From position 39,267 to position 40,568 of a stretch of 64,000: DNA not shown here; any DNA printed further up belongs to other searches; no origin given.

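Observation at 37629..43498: A DHAP-shunt-like 5'-deoxyadenosine/MTA salvage module linked to an ALDH and an acyl-CoA ligase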

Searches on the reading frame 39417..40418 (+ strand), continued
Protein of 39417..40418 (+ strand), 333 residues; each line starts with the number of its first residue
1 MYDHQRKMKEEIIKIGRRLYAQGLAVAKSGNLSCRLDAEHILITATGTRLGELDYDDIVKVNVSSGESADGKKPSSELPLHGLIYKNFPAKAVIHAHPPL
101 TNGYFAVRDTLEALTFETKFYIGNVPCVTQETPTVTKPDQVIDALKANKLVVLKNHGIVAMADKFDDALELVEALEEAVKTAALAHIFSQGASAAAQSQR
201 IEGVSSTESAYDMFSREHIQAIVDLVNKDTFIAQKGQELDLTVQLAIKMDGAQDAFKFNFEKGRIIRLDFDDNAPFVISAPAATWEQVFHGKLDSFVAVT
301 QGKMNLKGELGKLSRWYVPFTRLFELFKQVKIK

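Call 75: find_encoding_contigs(protein=P0154, flank=10000, max_places=1)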
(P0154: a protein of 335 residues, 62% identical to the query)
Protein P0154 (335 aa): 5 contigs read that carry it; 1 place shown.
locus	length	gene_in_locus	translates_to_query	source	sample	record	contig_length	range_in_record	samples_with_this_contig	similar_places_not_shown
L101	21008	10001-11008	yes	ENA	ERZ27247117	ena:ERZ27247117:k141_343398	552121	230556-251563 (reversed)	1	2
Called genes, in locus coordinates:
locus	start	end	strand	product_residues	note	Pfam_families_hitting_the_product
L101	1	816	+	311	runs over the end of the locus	PF00730:HhH-GPD, PF00633:HHH (weak)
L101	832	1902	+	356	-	PF06071:YchF-GTPase_C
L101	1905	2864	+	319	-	PF01699:Na_Ca_ex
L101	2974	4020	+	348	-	-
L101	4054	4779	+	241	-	PF08032:SpoU_sub_bind, PF00588:SpoU_methylase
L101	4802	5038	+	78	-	PF01037:AsnC_trans_reg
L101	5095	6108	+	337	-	PF06103:DUF948 (faint), PF02646:RmuC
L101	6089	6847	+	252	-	PF02578:Cu-oxidase_4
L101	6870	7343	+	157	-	PF12641:Flavodoxin_3, PF12724:Flavodoxin_5, PF00258:Flavodoxin_1, PF03358:FMN_red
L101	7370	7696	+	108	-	PF03091:CutA1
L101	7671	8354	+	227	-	PF02683:DsbD_TM, PF13386:DsbD_2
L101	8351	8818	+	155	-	PF00578:AhpC-TSA, PF08534:Redoxin, PF00085:Thioredoxin (weak), PF13098:Thioredoxin_2, PF13905:Thioredoxin_8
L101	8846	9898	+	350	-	-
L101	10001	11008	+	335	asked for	PF00596:Aldolase_II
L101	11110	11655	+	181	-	PF01558:POR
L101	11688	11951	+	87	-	PF13237:Fer4_10 (faint), PF13187:Fer4_9, PF12797:Fer4_2 (faint), PF12837:Fer4_6 (faint), PF14697:Fer4_21, PF00037:Fer4 (faint), PF12800:Fer4_4 (faint), PF12838:Fer4_7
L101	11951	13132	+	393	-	PF01855:POR_N, PF02780:Transketolase_C (weak), PF17147:PFOR_II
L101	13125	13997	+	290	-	PF02775:TPP_enzyme_C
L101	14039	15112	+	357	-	PF21088:MS_channel_1st, PF00924:MS_channel_2nd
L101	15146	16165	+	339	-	PF01075:Glyco_transf_9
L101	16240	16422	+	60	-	PF12797:Fer4_2 (weak), PF12837:Fer4_6 (weak), PF13237:Fer4_10 (faint), PF00037:Fer4 (weak), PF13459:Fer4_15, PF14697:Fer4_21, PF13370:Fer4_13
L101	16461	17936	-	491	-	PF13623:SurA_N_2, PF13624:SurA_N_3, PF13145:Rotamase_2, PF00639:Rotamase (faint)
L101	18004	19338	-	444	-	PF02310:B12-binding, PF04055:Radical_SAM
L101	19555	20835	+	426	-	PF13472:Lipase_GDSL_2 (weak)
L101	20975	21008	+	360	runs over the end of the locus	PF04055:Radical_SAM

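Call 76: predict_structure(alignment_id=A3)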
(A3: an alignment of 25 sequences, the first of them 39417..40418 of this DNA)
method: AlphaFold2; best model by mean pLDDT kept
length: 333 residues; sequences in the alignment: 25
mean_pLDDT: 79.1   pTM: 0.61
mean pLDDT of the five models: 79.1, 78.0, 77.9, 77.9, 76.5
residues with pLDDT >= 90: 82; 70-90: 176; 50-70: 55; < 50: 20
segments of 3 or more residues with pLDDT < 50: 191-207
pLDDT, mean of each block of 10 residues (from residue 1): 87 92 73 93 89 91 87 88 92 91 82 58 82 79 91 90 90 84 60 40 48 87 82 71 84 85 86 85 84 66 67 54 74 82
secondary structure, 60 per line:
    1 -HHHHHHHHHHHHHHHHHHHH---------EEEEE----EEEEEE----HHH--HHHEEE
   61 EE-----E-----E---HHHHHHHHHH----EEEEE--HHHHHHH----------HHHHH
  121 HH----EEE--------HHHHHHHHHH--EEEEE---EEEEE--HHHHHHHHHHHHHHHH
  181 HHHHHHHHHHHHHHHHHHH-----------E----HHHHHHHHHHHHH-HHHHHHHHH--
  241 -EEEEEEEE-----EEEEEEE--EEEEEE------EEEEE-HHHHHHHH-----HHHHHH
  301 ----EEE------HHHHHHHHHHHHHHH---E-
elements in order: H2-21 E31-35 E40-45 E58-62 H78-87 E92-96 H99-105 H116-122 E127-129 H138-147 E150-154 E158-162 H165-199 H216-228 H230-238 E242-249 E255-261 E264-269 E276-280 H282-289 H295-300 E305-307 H314-328
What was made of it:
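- On SCP2 sterol-carrier domain: The AF2 C-domain has the order a-a-b-b-b-b-a-a-b-a (call 76).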

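Call 78: fold_search(model_id=the predicted structure, library=pdb)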
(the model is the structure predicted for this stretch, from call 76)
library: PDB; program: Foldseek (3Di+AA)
matches with E <= 10: 736; with E <= 0.001: 118
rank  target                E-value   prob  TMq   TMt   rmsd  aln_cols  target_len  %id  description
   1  6vop                  2.0e-15  1.00  0.49  0.76   2.3       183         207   31  Crystal structure of YgbL, a putative aldolase/epimerase/decarboxylase from Escherichia coli (released 2020-02-19)
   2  6voq                  3.2e-14  1.00  0.49  0.76   2.3       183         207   29  Crystal structure of YgbL, a putative aldolase/epimerase/decarboxylase from Klebsiella pneumoniae (released 2020-02-19)
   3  1e49                  3.4e-14  1.00  0.49  0.77   2.1       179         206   28  L-Fuculose 1-Phosphate Aldolase from Escherichia coli Mutant N29L/S71A (released 2000-11-06)
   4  2opi_A                6.1e-14  1.00  0.48  0.77   1.9       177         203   25  Crystal Structure of L-fuculose-1-phosphate aldolase from Bacteroides thetaiotaomicron (released 2007-02-27)
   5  2opi_B                6.8e-14  1.00  0.50  0.78   2.0       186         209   24  Crystal Structure of L-fuculose-1-phosphate aldolase from Bacteroides thetaiotaomicron (released 2007-02-27)
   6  4c24                  6.8e-14  1.00  0.50  0.77   2.0       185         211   28  L-fuculose 1-phosphate aldolase (released 2013-12-11)
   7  2fk5_B                8.1e-14  1.00  0.50  0.83   2.6       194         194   29  Crystal structure of l-fuculose-1-phosphate aldolase from Thermus thermophilus HB8 (released 2007-01-04)
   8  7x78                  8.6e-14  1.00  0.48  0.77   2.0       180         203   28  L-fuculose 1-phosphate aldolase (released 2022-04-13)
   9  4c25                  8.6e-14  1.00  0.50  0.77   2.1       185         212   29  L-fuculose 1-phosphate aldolase (released 2013-12-18)
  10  1dzx                  1.2e-13  1.00  0.49  0.76   2.0       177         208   29  L-Fuculose-1-Phosphate Aldolase from Escherichia coli Mutant R212A (released 2000-06-02)
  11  1e4c                  1.4e-13  1.00  0.49  0.77   2.0       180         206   28  L-Fuculose 1-Phosphate Aldolase from Escherichia coli Mutant S71Q (released 2000-11-06)
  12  2flf_C                1.5e-13  1.00  0.50  0.84   2.8       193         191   28  Crystal structure of l-fuculose-1-phosphate aldolase from Thermus Thermophilus HB8 (released 2007-01-09)
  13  6btg                  1.7e-13  1.00  0.48  0.76   2.0       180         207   28  Crystal structure of deoxyribose-phosphate aldolase bound with DHAP from Bacillus Thuringiensis (released 2018-07-04)
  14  6btd                  1.8e-13  1.00  0.49  0.78   2.0       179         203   28  Crystal structure of deoxyribose-phosphate aldolase from Bacillus Thuringiensis involved in dispatching the ubiquitous r (released 2018-07-04)
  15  1dzz                  2.0e-13  1.00  0.49  0.77   1.9       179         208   30  L-Fuculose-1-Phosphate Aldolase from Escherichia coli Mutant Y113F (released 2000-06-02)
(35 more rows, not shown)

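Call 100: search_protein_representatives(protein=window:39417-40418:+)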
Query: 333 residues. Proteins with E-value up to 0.001 (for the whole library): 6208; up to 1e-10: 1881; up to 1e-30: 44. The best 150 are listed.
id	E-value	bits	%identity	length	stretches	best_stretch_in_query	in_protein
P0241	1.5e-117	408.8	56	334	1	4-333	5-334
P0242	4.8e-79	282.4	60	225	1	114-332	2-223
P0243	5.9e-79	282.1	56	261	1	2-239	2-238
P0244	6.5e-72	258.9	39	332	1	8-332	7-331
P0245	1.1e-70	254.9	41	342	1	7-332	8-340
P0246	7.0e-68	245.7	42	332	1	7-332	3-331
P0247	9.8e-67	241.9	41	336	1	8-330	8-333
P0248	1.9e-66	241.0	41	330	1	7-331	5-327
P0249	7.1e-66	239.1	38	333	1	3-332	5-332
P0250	1.0e-61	225.4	41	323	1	6-328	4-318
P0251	1.6e-61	224.8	39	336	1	6-331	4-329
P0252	9.8e-58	212.4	34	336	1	4-333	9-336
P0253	3.7e-57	210.5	36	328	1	6-329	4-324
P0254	6.9e-57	209.6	54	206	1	3-190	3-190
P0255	3.4e-56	207.3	39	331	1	10-328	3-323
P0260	2.1e-52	194.9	31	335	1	8-329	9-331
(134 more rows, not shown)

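Call 101: find_encoding_contigs(protein=P0244, flank=10000, max_places=2)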
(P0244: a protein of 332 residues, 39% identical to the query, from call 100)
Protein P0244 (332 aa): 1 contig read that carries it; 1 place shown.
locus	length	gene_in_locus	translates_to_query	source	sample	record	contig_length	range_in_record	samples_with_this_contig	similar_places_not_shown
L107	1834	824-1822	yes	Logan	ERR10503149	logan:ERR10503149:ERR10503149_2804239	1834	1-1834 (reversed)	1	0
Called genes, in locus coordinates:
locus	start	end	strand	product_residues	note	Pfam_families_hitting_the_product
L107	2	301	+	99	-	?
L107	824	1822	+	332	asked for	PF00596:Aldolase_II, PF02036:SCP2 (weak)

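Call 102: list_cluster_members(proteins=[P0245, P0246, P0247, P0248, P0249, P0250, P0251, P0252, P0253, P0260])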
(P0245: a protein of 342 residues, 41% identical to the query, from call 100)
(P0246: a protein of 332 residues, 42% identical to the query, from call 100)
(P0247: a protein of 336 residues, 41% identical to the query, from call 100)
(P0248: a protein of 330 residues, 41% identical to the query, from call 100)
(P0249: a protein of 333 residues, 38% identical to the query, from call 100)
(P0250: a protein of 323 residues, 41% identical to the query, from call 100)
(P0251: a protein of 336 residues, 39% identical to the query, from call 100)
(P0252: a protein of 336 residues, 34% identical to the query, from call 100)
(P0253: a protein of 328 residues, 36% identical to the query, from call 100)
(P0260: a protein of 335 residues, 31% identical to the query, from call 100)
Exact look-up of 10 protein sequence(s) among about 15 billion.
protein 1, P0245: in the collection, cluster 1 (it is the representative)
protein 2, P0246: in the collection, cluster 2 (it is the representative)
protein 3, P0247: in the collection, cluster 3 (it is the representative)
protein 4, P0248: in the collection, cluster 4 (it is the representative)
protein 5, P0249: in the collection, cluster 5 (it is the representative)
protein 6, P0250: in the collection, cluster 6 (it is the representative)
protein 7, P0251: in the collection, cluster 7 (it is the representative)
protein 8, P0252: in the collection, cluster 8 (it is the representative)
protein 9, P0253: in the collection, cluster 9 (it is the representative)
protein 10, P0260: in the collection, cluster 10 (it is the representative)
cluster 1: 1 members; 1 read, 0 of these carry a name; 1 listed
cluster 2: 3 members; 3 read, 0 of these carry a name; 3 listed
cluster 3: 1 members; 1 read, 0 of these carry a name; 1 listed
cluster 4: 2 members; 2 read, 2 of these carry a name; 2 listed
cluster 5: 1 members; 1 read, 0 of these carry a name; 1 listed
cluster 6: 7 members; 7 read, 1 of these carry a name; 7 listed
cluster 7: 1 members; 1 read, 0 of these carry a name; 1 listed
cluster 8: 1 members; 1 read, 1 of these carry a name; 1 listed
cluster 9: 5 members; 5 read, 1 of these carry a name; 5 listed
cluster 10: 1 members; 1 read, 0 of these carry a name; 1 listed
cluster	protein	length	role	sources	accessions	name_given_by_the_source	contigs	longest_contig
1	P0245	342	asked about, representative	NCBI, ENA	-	-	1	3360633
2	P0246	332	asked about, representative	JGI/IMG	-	-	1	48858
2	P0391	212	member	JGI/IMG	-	-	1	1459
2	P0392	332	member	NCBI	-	-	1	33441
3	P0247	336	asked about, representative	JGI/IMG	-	-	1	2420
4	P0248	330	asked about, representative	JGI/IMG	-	ribulose-5-phosphate 4-epimerase/fuculose-1-phosphate aldolase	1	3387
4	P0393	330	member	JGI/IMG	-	ribulose-5-phosphate 4-epimerase/fuculose-1-phosphate aldolase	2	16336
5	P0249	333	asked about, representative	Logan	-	-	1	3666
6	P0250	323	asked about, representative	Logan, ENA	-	-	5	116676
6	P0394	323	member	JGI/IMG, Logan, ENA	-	L-fuculose-phosphate aldolase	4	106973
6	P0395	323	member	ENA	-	-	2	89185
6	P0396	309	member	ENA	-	-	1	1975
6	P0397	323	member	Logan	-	-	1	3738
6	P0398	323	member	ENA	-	-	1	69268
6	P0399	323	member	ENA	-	-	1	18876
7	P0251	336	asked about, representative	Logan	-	-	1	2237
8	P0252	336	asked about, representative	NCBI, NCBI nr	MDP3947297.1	MAG: class II aldolase/adducin family protein [bacterium] | class II aldolase/adducin family protein [bacterium]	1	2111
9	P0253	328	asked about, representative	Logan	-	-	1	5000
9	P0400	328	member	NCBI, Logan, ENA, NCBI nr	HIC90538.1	MAG TPA: hypothetical protein EYP21_00440 [Syntrophaceae bacterium] | hypothetical protein [Syntrophaceae bacterium]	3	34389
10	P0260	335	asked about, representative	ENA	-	-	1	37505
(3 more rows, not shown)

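Call 103: find_encoding_contigs(protein=P0245, flank=10000, max_places=1)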
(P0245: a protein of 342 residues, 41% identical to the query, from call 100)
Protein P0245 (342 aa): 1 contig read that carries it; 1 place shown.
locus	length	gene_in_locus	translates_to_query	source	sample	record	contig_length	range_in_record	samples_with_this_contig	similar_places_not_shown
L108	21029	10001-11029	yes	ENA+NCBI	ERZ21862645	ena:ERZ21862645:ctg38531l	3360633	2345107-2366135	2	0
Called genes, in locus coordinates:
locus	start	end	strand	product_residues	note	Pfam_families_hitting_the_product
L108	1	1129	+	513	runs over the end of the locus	PF02446:Glyco_hydro_77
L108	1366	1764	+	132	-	-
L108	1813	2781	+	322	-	PF01073:3Beta_HSD, PF01370:Epimerase, PF02719:Polysacc_synt_2 (faint), PF04321:RmlD_sub_bind, PF16363:GDP_Man_Dehyd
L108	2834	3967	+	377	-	-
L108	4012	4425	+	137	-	PF00571:CBS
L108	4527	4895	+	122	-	-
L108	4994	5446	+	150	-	-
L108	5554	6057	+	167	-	PF03551:PadR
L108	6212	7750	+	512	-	PF00501:AMP-binding, PF13193:AMP-binding_C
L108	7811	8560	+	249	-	PF01048:PNP_UDP_1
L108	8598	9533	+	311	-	PF01008:IF-2B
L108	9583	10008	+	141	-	PF01008:IF-2B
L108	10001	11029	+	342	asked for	PF00596:Aldolase_II, PF02036:SCP2 (weak)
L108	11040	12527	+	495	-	PF00171:Aldedh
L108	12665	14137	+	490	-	PF02310:B12-binding, PF04055:Radical_SAM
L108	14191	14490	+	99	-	-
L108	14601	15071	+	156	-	-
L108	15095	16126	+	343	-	PF02558:ApbA, PF03807:F420_oxidored (weak), PF08546:ApbA_C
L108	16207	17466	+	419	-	PF00109:ketoacyl-synt, PF02801:Ketoacyl-synt_C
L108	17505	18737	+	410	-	PF00109:ketoacyl-synt, PF02801:Ketoacyl-synt_C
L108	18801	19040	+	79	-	PF00550:PP-binding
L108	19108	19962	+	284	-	PF04199:Cyclase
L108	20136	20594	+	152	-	PF03364:Polyketide_cyc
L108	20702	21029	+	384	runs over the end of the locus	PF07690:MFS_1, PF00083:Sugar_tr (weak)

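Call 104: find_encoding_contigs(protein=P0250, flank=10000, max_places=1)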
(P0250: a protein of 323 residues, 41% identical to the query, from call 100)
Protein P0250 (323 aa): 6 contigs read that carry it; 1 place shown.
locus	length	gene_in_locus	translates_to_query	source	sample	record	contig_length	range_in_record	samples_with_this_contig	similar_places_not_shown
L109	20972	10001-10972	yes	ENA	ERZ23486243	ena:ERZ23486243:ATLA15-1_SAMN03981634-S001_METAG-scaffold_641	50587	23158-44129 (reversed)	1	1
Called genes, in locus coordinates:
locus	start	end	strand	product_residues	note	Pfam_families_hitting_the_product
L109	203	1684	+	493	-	PF00171:Aldedh, PF05893:LuxC (weak)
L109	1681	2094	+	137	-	-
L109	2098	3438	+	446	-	PF00202:Aminotran_3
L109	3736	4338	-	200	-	PF01914:MarC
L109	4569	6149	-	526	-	PF01177:Asp_Glu_race (faint)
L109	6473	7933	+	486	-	PF02310:B12-binding (weak), PF04055:Radical_SAM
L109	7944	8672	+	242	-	PF01048:PNP_UDP_1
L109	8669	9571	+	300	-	PF01008:IF-2B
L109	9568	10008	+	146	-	-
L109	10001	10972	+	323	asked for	PF00596:Aldolase_II, PF02036:SCP2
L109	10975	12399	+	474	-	PF00171:Aldedh, PF05893:LuxC (weak)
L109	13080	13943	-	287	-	PF01565:FAD_binding_4, PF02873:MurB_C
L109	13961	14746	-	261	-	PF01048:PNP_UDP_1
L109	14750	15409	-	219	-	PF02463:SMC_N (weak), PF00005:ABC_tran, PF13304:AAA_21 (faint)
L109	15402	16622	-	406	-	PF12704:MacB_PCD, PF02687:FtsX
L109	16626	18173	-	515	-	PF00117:GATase, PF07722:Peptidase_C26, PF02540:NAD_synthase (faint), PF03054:tRNA_Me_trans (faint), PF00958:GMP_synt_C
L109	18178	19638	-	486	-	PF00478:IMPDH, PF00571:CBS, PF03060:NMO, PF01070:FMN_dh, PF01645:Glu_synthase (weak)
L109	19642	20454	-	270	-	PF02540:NAD_synthase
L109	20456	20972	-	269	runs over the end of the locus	PF00795:CN_hydrolase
